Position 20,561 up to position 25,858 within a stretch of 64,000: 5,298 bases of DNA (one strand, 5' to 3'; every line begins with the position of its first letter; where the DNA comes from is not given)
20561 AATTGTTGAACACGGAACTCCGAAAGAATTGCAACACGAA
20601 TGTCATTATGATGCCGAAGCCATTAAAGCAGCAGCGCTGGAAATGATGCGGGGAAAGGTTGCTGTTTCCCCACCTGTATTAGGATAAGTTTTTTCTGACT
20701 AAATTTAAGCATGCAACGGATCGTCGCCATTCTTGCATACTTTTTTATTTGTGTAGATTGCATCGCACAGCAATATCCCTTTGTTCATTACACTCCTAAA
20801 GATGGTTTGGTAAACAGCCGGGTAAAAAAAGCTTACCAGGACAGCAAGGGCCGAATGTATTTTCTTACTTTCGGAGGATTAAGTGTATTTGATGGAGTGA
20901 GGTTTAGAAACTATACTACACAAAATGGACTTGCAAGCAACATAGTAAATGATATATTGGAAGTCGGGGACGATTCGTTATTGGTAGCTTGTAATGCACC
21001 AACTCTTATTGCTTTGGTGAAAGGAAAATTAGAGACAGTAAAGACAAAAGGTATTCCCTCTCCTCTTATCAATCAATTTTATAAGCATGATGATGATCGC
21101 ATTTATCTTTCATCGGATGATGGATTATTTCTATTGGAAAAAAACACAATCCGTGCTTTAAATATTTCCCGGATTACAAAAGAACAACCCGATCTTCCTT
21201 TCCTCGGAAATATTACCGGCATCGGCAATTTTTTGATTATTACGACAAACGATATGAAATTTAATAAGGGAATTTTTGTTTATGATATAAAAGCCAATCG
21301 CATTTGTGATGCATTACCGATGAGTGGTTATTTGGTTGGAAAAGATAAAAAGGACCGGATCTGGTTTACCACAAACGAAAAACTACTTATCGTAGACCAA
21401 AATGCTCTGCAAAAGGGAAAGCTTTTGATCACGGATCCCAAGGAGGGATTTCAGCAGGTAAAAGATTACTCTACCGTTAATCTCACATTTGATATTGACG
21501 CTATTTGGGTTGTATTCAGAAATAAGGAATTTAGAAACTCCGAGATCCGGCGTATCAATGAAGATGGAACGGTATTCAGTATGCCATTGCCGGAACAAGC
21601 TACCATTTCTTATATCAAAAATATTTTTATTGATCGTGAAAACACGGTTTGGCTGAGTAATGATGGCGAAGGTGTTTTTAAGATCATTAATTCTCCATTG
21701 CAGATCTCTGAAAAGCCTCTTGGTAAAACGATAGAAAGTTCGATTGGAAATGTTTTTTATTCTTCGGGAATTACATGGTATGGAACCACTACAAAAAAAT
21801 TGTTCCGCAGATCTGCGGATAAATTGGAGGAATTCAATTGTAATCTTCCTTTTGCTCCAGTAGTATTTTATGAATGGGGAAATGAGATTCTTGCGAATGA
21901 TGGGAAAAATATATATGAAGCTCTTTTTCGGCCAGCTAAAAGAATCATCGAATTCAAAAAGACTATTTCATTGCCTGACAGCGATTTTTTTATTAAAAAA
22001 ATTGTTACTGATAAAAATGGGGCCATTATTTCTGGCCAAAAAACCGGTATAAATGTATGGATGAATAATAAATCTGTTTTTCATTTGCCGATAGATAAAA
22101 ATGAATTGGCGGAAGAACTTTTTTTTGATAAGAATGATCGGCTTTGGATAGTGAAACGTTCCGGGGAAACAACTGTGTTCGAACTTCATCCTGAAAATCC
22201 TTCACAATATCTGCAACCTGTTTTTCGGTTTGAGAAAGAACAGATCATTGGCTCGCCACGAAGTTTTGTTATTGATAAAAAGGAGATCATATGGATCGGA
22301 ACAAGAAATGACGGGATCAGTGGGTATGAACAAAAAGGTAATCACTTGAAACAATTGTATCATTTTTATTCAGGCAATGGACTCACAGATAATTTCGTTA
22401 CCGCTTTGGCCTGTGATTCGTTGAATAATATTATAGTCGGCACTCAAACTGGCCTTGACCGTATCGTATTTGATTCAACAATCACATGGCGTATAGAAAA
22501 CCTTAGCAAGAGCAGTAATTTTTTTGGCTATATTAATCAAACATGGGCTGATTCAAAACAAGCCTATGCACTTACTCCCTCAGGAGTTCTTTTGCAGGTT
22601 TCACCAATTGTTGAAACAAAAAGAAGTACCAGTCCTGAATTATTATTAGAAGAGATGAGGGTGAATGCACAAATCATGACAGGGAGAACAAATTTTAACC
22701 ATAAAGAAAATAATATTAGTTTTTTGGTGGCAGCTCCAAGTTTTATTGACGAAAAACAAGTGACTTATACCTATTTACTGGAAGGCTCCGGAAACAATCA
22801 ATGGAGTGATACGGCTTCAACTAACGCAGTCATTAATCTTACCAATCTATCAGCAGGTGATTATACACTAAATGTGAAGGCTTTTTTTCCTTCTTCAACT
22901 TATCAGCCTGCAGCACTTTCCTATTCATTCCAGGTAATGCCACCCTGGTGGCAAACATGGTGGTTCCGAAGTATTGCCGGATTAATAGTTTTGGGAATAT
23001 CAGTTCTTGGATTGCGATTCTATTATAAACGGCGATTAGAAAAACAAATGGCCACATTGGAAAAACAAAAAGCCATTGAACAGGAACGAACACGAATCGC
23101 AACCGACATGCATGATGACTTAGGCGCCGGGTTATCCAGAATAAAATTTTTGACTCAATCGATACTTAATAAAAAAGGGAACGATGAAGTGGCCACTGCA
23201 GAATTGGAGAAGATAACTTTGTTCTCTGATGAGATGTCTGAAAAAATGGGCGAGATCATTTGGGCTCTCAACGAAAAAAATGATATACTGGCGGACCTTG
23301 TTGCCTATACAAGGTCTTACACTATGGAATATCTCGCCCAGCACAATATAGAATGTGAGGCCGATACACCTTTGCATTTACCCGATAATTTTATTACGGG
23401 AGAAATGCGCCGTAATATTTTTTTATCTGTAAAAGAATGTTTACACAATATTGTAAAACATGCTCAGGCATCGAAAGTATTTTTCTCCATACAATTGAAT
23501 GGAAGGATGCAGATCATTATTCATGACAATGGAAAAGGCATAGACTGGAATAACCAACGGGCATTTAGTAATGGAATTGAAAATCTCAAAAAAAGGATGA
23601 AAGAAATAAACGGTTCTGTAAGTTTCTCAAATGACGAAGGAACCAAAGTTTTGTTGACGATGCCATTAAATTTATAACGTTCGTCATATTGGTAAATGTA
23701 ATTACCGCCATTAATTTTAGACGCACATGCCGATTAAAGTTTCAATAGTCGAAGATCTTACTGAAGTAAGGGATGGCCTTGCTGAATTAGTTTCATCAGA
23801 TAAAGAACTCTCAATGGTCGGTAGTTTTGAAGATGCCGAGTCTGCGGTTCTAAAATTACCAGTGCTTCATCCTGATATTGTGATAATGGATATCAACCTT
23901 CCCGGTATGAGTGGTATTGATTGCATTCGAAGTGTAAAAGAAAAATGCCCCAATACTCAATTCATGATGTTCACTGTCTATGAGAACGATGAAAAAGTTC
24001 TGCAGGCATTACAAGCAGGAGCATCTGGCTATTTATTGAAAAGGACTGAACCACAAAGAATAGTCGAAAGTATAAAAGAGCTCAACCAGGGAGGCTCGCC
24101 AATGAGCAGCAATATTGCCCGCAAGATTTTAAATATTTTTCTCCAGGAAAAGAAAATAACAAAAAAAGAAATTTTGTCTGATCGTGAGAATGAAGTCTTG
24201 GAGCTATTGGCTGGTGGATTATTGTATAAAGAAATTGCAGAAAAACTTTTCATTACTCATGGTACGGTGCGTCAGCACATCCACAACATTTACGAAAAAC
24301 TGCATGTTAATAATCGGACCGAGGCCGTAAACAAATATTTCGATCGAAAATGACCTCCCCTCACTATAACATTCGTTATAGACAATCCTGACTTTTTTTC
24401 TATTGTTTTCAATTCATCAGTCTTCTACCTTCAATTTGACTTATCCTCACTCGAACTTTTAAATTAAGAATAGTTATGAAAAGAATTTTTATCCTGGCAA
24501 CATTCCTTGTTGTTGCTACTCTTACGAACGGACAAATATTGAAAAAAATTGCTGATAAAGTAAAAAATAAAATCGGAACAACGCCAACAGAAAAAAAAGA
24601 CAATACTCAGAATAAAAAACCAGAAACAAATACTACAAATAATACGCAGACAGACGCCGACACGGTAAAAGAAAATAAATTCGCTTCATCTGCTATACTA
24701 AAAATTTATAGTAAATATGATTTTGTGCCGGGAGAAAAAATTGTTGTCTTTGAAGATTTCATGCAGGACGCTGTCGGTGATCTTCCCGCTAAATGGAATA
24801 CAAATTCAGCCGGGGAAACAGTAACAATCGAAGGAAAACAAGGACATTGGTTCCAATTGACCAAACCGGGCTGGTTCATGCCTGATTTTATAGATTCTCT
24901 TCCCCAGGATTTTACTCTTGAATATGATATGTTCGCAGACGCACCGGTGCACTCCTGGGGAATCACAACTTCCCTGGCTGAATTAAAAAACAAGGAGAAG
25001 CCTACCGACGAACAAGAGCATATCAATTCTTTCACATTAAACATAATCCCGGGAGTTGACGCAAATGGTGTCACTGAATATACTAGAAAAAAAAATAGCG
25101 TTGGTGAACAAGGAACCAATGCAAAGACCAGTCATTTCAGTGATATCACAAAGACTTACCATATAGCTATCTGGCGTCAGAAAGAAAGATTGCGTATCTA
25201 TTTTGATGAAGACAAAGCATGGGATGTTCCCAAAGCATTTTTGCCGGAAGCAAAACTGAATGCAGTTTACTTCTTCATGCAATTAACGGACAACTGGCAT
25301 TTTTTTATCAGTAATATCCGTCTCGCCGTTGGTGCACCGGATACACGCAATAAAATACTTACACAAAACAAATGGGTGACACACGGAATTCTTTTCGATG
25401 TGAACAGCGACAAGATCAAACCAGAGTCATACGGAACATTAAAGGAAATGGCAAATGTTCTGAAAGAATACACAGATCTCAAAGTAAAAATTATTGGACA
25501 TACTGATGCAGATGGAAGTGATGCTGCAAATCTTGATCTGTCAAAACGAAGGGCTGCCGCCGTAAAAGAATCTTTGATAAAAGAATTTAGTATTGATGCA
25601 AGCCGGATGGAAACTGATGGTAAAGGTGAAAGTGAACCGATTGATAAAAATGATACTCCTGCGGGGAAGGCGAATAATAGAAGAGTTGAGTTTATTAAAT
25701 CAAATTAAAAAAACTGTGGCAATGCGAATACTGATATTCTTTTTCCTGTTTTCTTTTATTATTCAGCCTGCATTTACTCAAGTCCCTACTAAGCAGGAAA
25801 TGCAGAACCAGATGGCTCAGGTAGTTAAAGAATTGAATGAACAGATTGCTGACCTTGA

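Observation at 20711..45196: Two diverged tandem cassettes of Y_Y_Y-type sensor kinase + LuxR regulator, each followed by a block of uncharacterised secreted proteins (candidate undescribed envelope/extracellular system)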

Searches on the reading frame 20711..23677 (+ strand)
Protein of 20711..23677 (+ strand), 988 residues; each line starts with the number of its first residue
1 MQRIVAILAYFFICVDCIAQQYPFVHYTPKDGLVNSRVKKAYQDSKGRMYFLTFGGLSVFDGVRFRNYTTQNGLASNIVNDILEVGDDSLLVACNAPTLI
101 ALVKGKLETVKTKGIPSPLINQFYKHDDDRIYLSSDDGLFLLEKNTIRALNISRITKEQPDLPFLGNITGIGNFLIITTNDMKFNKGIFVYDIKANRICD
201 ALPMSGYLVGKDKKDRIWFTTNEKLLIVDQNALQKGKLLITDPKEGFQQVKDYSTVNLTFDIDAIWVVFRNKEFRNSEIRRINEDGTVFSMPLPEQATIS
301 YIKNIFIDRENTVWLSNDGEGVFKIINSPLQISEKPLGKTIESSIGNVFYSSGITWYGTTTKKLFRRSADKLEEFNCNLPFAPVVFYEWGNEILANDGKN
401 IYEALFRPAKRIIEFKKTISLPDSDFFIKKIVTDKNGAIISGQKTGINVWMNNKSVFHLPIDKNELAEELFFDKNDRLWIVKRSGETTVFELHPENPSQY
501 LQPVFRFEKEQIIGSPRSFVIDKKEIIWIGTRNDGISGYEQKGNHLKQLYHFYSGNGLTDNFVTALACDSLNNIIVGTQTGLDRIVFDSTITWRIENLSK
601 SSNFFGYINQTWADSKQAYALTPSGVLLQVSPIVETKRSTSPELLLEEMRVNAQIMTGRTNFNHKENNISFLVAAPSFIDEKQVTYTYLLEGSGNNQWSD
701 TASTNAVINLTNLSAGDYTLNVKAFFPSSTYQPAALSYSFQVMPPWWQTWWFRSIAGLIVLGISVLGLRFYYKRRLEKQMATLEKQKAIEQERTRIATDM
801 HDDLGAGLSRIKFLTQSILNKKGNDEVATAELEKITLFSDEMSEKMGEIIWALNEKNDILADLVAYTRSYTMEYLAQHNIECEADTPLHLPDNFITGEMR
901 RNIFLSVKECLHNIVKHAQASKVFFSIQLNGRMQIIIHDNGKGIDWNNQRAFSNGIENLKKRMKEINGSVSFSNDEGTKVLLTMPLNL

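Call 4: search_protein_families(library=pfam, max_evalue=0.01, proteins=[window:20711-23677:+])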
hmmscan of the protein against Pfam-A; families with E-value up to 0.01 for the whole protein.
window:20711-23677:+ (988 aa): 4 families
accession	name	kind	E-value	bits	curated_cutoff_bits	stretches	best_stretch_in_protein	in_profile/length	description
PF07494.17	Reg_prop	-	2e-12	46.2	20.4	0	557-579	1-23/24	Two component regulator propeller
PF02518.31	HATPase_c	-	3.3e-07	31.2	26.4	1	906-987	9-110/111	Histidine kinase-, DNA gyrase B-, and HSP90-like ATPase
PF07730.19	HisKA_3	-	4.6e-07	30.7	24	1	792-856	1-66/68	Histidine kinase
PF07495.19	Y_Y_Y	-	9.8e-07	29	26.6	1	678-742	2-64/65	Y_Y_Y domain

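Call 71: search_protein_families(library=ncbifam, max_evalue=0.001, proteins=[window:20711-23677:+])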
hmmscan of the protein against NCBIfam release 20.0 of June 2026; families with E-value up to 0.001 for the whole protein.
window:20711-23677:+ (988 aa): 7 families
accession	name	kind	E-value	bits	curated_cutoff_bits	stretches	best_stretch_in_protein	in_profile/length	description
NF052443.1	SensHisKinMctS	equivalog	1e-15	57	700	1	780-986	236-448/457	two-component system sensor histidine kinase MctS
NF008649.0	PRK11644.1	equivalog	2.5e-15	56.2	408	1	783-986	292-496/499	signal transduction histidine-protein kinase/phosphatase UhpB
NF052531.1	Strep_LiaS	equivalog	5.2e-14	52.2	450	1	898-984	236-325/328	envelope stress sensor histidine kinase LiaS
NF008184.0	PRK10935.1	equivalog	1.8e-12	46.7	553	1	781-985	352-558/565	nitrate/nitrite two-component system sensor histidine kinase NarQ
NF007896.0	PRK10600.1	equivalog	6.5e-12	44.9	578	1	783-982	381-581/598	nitrate/nitrite two-component system sensor histidine kinase NarX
NF047786.1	his_kin_MadS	equivalog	1.3e-08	34.4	500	1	776-971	214-418/434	MadS family sensor histidine kinase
NF047322.1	HK_morpho_MacS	equivalog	3.8e-06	26.3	300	1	758-985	149-367/367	MacS family sensor histidine kinase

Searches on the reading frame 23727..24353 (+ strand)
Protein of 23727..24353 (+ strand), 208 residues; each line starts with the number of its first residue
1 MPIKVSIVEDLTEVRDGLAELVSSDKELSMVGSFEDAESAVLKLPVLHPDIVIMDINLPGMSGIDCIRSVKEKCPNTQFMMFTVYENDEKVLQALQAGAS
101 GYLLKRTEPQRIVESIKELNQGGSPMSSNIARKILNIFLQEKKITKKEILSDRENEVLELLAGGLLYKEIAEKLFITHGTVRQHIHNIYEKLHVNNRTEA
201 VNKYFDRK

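Call 4: search_protein_families(library=pfam, max_evalue=0.01, proteins=[window:23727-24353:+])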
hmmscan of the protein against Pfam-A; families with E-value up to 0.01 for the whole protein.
window:23727-24353:+ (208 aa): 6 families
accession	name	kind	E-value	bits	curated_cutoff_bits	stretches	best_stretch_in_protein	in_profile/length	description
PF00072.30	Response_reg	-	1.5e-24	86.7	30.2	1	5-116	1-110/111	Response regulator receiver domain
PF00196.25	GerE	-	8.7e-18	64.1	23.5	1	149-201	2-54/57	Bacterial regulatory proteins, luxR family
PF08281.18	Sigma70_r4_2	-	9.8e-06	25.6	25.7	1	150-192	11-54/54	Sigma-70, region 4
PF13412.12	HTH_24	-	1.2e-05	25.3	21.9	0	163-185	16-38/48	Winged helix-turn-helix DNA-binding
PF04545.22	Sigma70_r4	-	1.6e-05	24.8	24.1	1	150-192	5-48/50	Sigma-70, region 4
PF13384.12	HTH_23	-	0.0022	18.2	24.6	1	157-187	10-40/50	Homeodomain-like domain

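Call 71: search_protein_families(library=ncbifam, max_evalue=0.001, proteins=[window:23727-24353:+])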
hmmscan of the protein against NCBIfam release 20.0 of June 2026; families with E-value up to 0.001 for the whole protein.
window:23727-24353:+ (208 aa): 96 families (the best 25 are shown)
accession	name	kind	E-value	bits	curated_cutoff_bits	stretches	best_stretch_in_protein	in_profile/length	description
NF007935.0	PRK10651.1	equivalog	4.2e-41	140.5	250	1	3-201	7-207/216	two-component system response regulator NarL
NF052445.1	RespRegMctR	equivalog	1e-39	136.1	300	1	2-200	1-195/205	two-component system response regulator MctR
NF047785.1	respo_reg_MadR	equivalog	2.1e-39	135.1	300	1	3-202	1-201/209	MadR family response regulator transcription factor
NF011896.0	PRK15369.1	equivalog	1.8e-34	119.2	242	1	2-202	3-202/211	two component system response regulator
NF007708.0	PRK10403.1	equivalog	5.4e-34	117.5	343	1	2-205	6-209/215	nitrate/nitrite response regulator protein NarP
NF007018.1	PRK09483.1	equivalog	4.6e-31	108.1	280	1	3-199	2-198/217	UvrY/SirA/GacA family response regulator transcription factor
NF007685.0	PRK10360.1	equivalog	4.7e-29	101.6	258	1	3-206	2-194/196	response regulator transcription factor UhpA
NF007403.0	PRK09935.1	equivalog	2.7e-22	79.4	271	1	2-201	3-201/210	fimbria biosynthesis transcriptional regulator FimZ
NF001965.0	PRK00742.1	subfamily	1.7e-20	73.5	293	1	1-118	2-118/357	chemotaxis-specific protein-glutamate methyltransferase CheB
NF006900.1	PRK09390.1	equivalog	2.7e-18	66.3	255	1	4-201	6-194/203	response regulator FixJ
NF008098.0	PRK10840.1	equivalog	2.4e-17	63.1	235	1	8-202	9-203/216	response regulator transcription factor RcsB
NF007419.0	PRK09958.1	equivalog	6.3e-17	61.8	251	1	20-195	18-189/204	acid-sensing system DNA-binding response regulator EvgA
NF007505.1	PRK10100.1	equivalog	1.6e-16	60.6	250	1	99-202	93-197/204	biofilm master transcriptional regulator CsgD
NF041367.1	CheY_Halo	equivalog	2.7e-16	60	200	1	6-118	2-112/114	chemotaxis protein CheY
NF041830.1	RR_TF_ErdR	exception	6.2e-16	58.8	390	1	49-200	50-201/213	response regulator transcription factor ErdR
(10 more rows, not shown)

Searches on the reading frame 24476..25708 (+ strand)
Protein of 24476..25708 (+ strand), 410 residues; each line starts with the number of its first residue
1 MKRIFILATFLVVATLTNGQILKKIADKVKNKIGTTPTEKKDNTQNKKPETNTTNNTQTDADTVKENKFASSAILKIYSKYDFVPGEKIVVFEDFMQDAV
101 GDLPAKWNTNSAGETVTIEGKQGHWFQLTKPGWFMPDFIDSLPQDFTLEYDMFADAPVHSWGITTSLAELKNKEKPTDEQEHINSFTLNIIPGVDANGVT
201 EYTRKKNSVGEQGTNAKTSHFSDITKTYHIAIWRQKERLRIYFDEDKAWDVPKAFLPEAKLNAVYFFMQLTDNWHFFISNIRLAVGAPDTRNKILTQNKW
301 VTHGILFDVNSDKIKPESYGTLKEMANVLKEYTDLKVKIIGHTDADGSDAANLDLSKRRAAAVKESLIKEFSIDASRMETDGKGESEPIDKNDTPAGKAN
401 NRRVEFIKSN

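Call 4: search_protein_families(library=pfam, max_evalue=0.01, proteins=[window:24476-25708:+])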
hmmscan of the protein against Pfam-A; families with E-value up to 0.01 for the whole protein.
window:24476-25708:+ (410 aa): 2 families
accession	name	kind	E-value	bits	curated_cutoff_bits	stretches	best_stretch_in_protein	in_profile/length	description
PF00691.25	OmpA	-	6.1e-25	87.9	27.2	1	306-402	1-98/98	OmpA family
PF05359.17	DUF748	-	0.0025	16.3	50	0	305-346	881-922/1037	Domain of Unknown Function (DUF748)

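Call 7: search_protein_families(library=ncbifam, max_evalue=0.01, proteins=[window:24476-25708:+])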
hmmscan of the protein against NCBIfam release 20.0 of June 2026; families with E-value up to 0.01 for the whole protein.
window:24476-25708:+ (410 aa): 40 families (the best 25 are shown)
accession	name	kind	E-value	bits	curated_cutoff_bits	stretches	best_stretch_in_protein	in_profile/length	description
NF053611.1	YiaD_Gzip_OmpA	equivalog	5.8e-36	124.1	175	1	302-406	101-204/206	YiaD family glycine zipper/OmpA-like lipoprotein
NF053612.1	anchor_PA1041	equivalog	2.9e-26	92.8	250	1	304-406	132-233/236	PA1041 family peptidoglycan-binding anchor lipoprotein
NF053585.1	OMP_LP_YfiB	equivalog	5.7e-25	88.1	128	1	302-407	55-159/163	outer membrane lipoprotein YfiB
NF007804.1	PRK10510.1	equivalog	5.1e-24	84.8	307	1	304-407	113-215/219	OmpA family lipoprotein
NF053613.1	OMP_toxin_LptF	equivalog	2e-23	83.4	400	1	301-410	138-247/256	lipotoxin F family OmpA-related lipoprotein LptF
NF045787.1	OmpABordt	equivalog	2.4e-23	82.8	200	1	303-405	85-186/194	outer membrane protein OmpA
NF033763.1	exchanger_TraB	exception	1.3e-21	76.2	700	1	298-406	386-495/522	outer membrane exchange protein TraB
NF045788.1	Omp38Acinit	equivalog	8e-21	74.5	500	1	289-404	227-342/354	outer membrane protein Omp38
TIGR03350.1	type_VI_ompA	equivalog_domain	2.5e-20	72.8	139.8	1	305-405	32-134/137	type VI secretion system protein TssL, long form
TIGR02802.1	Pal_lipo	equivalog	7.4e-18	64.6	125.35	1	305-407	2-103/104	peptidoglycan-associated lipoprotein Pal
NF006541.1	PRK09038.1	equivalog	5.5e-17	62.2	283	1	300-407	134-247/253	flagellar motor protein MotD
NF006508.0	PRK08944.1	subfamily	9.6e-17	61.2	259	1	307-407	183-286/304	MotB family protein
NF007424.1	PRK09967.1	equivalog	4e-16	59.5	155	1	303-407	52-156/160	OmpA family protein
NF005444.0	PRK07033.1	equivalog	3.6e-15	55.9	520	1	306-406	317-419/438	DotU family type VI secretion system protein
TIGR03789.1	pdsO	hypoth_equivalog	3.8e-15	56.2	152.2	1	291-404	127-239/243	sortase-associated OmpA-like protein PdsO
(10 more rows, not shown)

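Call 70: search_protein_families(library=padloc, max_evalue=0.001, proteins=[window:24476-25708:+])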
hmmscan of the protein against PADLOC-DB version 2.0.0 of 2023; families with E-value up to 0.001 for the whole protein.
window:24476-25708:+ (410 aa): 4 families
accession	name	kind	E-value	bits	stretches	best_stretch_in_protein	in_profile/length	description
PDLC00651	ZorB3|ZorB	-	1.6e-11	42.2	1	303-406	89-200/215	MotB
PDLC00609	ZorB1|ZorB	-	2e-11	41.9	1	303-406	93-212/232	MotB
PDLC00612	ZorB1|ZorB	-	1.9e-09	35.5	1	337-405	187-263/293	MotB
PDLC00610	ZorB1|ZorB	-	2.1e-07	28.8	1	337-405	150-231/254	MotB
